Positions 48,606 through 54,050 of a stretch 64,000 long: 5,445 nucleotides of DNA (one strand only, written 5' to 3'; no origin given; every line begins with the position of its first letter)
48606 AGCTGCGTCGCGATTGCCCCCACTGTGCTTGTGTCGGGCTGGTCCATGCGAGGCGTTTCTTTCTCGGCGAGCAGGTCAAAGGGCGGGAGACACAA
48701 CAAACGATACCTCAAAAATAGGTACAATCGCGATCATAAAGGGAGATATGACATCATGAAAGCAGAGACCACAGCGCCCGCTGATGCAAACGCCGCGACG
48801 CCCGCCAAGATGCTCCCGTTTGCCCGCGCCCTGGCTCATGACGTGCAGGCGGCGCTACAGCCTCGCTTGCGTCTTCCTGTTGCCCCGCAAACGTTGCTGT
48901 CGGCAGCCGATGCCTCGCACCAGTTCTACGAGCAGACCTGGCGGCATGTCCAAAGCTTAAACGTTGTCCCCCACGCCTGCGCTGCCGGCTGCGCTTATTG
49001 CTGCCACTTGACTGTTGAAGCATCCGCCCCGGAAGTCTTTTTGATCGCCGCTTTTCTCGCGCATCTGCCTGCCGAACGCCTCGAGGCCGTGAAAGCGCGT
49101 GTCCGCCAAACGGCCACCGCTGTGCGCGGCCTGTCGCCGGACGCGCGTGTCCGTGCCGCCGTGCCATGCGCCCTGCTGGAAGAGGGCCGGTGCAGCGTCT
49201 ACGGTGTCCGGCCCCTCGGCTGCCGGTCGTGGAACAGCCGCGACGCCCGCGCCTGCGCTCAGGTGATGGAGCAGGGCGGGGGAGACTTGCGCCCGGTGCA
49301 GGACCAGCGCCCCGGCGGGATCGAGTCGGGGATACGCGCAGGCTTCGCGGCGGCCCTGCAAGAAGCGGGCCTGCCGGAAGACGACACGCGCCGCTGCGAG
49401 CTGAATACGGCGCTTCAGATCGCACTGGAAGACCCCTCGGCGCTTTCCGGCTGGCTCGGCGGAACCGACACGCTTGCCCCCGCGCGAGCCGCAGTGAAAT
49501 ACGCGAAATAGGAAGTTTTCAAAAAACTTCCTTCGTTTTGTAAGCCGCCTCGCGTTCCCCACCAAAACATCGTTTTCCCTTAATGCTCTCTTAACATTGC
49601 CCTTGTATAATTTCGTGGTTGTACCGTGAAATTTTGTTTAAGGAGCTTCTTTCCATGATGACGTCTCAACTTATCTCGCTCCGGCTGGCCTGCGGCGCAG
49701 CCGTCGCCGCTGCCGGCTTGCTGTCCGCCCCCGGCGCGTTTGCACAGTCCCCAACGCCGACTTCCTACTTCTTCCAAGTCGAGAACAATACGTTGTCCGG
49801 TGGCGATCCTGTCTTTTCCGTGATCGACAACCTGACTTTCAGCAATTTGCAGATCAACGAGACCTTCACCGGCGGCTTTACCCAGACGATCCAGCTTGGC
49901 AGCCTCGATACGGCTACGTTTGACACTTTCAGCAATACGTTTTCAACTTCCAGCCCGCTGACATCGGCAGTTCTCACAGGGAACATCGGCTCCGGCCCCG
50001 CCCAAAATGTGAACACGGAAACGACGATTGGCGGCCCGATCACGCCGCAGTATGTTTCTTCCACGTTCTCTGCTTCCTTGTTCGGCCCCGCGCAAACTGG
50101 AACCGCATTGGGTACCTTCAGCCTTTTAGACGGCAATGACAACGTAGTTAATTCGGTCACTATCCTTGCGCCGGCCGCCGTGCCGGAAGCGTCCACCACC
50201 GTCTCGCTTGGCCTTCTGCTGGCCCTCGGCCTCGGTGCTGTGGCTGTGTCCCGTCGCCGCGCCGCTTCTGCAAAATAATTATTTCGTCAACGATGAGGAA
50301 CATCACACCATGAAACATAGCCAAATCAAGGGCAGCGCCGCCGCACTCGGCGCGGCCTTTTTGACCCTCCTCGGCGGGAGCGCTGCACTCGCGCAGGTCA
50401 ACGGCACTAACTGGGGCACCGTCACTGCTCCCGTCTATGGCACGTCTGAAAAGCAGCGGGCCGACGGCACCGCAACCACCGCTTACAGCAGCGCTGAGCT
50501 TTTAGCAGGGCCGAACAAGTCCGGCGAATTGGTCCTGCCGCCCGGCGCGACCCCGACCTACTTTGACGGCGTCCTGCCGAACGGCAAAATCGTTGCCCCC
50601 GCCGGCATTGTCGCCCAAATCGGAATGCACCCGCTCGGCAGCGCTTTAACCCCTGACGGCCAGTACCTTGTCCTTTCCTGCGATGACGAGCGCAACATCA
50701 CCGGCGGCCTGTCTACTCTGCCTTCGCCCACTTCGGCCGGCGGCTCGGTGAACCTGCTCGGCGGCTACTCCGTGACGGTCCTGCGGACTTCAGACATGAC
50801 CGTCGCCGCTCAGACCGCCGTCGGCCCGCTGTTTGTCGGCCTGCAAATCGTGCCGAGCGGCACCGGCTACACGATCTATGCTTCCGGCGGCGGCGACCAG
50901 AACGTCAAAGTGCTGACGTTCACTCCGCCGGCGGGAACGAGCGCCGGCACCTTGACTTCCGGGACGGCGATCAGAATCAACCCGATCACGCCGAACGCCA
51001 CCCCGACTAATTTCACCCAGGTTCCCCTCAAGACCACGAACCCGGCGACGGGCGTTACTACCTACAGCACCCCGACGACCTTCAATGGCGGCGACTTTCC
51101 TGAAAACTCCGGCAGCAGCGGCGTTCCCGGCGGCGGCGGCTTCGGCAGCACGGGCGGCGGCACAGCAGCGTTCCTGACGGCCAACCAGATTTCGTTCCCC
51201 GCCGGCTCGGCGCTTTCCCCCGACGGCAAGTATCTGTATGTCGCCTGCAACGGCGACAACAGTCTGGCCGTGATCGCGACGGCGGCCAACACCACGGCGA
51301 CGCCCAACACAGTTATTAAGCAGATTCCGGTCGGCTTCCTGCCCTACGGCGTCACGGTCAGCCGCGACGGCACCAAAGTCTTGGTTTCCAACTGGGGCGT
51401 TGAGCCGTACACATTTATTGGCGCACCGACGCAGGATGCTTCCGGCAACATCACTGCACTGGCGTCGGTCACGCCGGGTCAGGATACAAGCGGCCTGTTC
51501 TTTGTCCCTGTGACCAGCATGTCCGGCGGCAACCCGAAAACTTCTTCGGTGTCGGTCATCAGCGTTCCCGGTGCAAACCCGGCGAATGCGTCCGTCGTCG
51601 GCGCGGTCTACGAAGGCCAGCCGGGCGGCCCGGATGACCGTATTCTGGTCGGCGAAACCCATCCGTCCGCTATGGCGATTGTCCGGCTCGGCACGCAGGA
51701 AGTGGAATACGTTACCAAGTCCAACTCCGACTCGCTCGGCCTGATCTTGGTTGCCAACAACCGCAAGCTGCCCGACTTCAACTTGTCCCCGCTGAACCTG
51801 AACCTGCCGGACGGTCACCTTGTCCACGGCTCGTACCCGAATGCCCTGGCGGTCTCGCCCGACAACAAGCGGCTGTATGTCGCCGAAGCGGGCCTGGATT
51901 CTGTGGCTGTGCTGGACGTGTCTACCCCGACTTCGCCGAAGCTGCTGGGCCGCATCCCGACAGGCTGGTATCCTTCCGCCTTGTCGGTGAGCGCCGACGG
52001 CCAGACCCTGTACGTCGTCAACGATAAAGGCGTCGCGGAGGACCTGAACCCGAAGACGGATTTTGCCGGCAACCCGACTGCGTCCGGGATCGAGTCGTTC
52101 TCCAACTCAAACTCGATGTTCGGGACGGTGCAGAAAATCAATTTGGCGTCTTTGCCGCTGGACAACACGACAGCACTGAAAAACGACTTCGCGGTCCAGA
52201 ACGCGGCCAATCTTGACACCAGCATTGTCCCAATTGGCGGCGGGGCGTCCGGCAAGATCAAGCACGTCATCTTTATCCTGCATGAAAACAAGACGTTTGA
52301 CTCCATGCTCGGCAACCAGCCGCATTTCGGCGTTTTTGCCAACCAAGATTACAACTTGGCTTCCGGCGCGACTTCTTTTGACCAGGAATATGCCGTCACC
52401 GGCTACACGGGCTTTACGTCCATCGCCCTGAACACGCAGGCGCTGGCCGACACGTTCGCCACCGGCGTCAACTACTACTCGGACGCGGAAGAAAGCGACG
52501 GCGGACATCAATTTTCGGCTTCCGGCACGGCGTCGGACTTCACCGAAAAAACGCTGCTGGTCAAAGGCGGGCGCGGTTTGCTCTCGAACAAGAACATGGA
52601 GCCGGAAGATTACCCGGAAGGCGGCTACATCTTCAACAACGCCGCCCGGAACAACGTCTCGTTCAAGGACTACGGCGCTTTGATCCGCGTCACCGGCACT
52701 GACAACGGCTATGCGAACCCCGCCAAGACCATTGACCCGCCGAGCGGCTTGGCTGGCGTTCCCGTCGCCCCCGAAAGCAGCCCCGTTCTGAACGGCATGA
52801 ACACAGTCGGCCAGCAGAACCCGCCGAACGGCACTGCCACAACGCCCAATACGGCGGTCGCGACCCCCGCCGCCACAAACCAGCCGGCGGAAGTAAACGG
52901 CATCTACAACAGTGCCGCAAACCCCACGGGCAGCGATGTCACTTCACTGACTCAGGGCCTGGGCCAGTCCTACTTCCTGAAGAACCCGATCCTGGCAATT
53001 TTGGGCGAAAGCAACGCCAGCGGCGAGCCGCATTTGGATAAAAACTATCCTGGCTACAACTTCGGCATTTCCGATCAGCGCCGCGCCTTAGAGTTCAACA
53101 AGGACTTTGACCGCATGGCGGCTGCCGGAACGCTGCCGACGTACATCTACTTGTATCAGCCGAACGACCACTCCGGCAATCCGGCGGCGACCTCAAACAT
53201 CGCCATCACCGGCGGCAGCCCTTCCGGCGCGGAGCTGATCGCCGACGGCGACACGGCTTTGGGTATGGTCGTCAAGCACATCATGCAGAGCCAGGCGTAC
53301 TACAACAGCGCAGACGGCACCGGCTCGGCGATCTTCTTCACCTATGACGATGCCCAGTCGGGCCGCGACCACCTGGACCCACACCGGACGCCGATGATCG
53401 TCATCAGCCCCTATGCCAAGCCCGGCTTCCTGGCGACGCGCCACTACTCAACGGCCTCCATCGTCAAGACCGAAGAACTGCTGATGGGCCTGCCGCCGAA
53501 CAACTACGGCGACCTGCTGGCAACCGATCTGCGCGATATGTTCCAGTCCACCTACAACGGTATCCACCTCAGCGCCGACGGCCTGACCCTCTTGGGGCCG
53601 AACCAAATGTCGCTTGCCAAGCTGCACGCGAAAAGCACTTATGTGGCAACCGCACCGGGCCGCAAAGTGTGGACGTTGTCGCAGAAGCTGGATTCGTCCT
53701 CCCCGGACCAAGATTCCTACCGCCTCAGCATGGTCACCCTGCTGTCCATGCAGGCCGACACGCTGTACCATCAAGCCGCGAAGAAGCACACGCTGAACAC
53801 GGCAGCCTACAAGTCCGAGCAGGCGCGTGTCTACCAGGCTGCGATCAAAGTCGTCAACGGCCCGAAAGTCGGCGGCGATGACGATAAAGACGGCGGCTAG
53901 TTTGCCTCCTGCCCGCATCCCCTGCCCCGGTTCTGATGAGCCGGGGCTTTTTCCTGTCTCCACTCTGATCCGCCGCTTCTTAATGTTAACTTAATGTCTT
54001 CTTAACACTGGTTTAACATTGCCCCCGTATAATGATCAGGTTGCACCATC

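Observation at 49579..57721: Tandemly duplicated two-gene cassette: small PEP-CTERM protein plus giant beta-propeller-phosphoesterase fusion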

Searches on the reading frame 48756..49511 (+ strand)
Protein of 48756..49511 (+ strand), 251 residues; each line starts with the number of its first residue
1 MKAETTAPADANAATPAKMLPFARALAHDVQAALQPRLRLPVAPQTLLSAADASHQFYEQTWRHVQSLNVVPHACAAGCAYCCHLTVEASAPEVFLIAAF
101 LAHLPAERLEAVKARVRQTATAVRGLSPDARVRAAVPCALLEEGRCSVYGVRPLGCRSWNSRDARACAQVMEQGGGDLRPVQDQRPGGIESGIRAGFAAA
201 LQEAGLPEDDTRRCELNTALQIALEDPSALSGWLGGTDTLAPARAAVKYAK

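Call 33: search_protein_families(library=ncbifam, proteins=[window:48756-49511:+], max_evalue=0.001)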
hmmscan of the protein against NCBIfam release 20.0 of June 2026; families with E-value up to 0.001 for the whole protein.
window:48756-49511:+ (251 aa): 0 families

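Call 48: search_protein_families(library=pfam, proteins=[window:48756-49511:+], max_evalue=0.001)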
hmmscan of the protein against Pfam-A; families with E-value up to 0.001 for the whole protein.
window:48756-49511:+ (251 aa): 1 family
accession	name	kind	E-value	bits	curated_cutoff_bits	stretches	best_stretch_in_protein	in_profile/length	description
PF03692.20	CxxCxxCC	-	8.9e-06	26.8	23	1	75-160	2-70/85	Putative zinc- or iron-chelating domain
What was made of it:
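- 48756..49511 (+): Gene X: 251-aa CxxCxxCC (PF03692, YkgJ-like) putative zinc/iron-chelating protein. A conserved neighbour of the cassette, possibly in the same regulon. Pfam E=8.9e-6, 26.8 bits against cut-off 23 (call 48).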

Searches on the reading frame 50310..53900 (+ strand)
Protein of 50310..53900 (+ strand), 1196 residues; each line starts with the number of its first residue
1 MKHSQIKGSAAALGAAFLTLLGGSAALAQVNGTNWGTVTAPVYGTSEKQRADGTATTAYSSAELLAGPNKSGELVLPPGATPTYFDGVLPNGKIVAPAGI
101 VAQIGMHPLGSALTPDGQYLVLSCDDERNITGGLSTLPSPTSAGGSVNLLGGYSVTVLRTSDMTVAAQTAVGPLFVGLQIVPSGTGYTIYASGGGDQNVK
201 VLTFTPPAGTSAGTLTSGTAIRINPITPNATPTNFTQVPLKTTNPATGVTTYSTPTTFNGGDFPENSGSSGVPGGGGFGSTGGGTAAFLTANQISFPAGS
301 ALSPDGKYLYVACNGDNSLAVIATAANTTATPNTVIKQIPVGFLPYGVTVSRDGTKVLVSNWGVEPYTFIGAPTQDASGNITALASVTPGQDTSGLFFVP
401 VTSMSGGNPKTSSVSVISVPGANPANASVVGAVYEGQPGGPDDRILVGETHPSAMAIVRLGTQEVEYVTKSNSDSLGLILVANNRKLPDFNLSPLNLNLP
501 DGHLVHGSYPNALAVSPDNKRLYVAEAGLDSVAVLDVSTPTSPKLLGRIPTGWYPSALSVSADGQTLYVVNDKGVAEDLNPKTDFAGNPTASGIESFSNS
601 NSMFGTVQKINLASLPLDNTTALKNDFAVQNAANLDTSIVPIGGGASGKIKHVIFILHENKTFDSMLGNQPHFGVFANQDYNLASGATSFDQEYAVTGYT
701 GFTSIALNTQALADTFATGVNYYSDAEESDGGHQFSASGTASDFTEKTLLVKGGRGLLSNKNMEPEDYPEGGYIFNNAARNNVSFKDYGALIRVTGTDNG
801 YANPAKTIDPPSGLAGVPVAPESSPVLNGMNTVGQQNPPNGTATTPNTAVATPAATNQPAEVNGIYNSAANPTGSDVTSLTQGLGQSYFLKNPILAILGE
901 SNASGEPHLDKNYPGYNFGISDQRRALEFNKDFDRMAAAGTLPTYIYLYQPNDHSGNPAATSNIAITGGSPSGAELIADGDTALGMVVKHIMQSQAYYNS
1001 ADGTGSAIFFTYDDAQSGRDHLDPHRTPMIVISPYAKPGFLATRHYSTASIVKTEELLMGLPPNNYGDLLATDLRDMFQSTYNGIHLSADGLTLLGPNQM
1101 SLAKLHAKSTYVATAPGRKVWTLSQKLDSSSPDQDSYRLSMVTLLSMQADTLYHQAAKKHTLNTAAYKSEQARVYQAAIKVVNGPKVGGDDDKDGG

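Call 3: search_protein_families(library=pfam, proteins=[window:50310-53900:+], max_evalue=0.1)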
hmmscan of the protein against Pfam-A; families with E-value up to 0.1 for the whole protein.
window:50310-53900:+ (1196 aa): 7 families
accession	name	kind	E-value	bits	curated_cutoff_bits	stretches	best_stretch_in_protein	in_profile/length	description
PF10282.15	Lactonase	-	3.9e-11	43.2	21.7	2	508-573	244-311/344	Lactonase, 7-bladed beta-propeller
PF04185.19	Phosphoesterase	-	6.6e-09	35.8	23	2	922-1057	218-351/356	Phosphoesterase family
PF08450.18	SGL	-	4.8e-05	23.5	26.3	0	285-354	124-195/246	SMP-30/Gluconolactonase/LRE-like region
PF01731.26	Arylesterase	-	0.00038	21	21.3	0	290-319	49-78/86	Arylesterase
PF08309.17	LVIVD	-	0.0022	17.7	20.2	0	522-549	14-40/42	LVIVD repeat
PF07676.18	PD40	-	0.0028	18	20.9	0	301-310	15-24/38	WD40-like Beta Propeller Repeat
PF03088.22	Str_synth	-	0.023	15.2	25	0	291-312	53-74/89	Strictosidine synthase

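Call 4: search_protein_families(library=ncbifam, proteins=[window:50310-53900:+], max_evalue=0.1)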
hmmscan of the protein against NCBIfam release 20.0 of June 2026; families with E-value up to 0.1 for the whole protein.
window:50310-53900:+ (1196 aa): 12 families
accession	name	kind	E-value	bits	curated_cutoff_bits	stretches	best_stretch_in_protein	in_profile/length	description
TIGR03866.1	PQQ_ABC_repeats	subfamily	5.7e-16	58.5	287.3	2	300-377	88-159/310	PQQ-dependent catabolism-associated beta-propeller protein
NF052340.1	hydrazine_beta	equivalog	8.5e-14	51.4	560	2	507-570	74-134/372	hydrazine synthase subunit beta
TIGR02276.1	beta_rpt_yvtn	repeat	4.5e-13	48.9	27.85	2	304-351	1-42/42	beta-propeller repeat protein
NF052460.1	L-NosZ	equivalog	7.7e-08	31.3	700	2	301-357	49-101/480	clade III lactonase-type nitrous-oxide reductase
NF052342.1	hydrazine_BC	exception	1.5e-07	30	1250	2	510-572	41-100/690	hydrazine synthase subunit beta-gamma fusion subunit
TIGR03397.1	acid_phos_Burk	subfamily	8.6e-06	25.2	362.75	1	973-1054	361-445/483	acid phosphatase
NF038117.1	choice_anch_I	subfamily_domain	3.5e-05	22.9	300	1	333-383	88-132/458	choice-of-anchor I family protein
NF052280.1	7_blade_YncE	equivalog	9.2e-05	21.4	400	1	508-570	255-316/338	7-bladed beta-propeller protein YncE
TIGR03907.1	QH_beta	equivalog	0.00011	21.4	223.2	1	508-571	33-99/338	quinohemoprotein amine dehydrogenase subunit beta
NF048007.1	MmpL3Stblzr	equivalog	0.00022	20.5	600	1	507-574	267-329/366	MmpL3/TtfA transport complex stabilizer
TIGR03396.1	PC_PLC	equivalog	0.00042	18.8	580.25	0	644-696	38-91/688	phosphocholine-specific phospholipase C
NF050136.1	PGL_lacton_Staph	exception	0.0025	16.9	500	0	511-539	243-271/341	6-phosphogluconolactonase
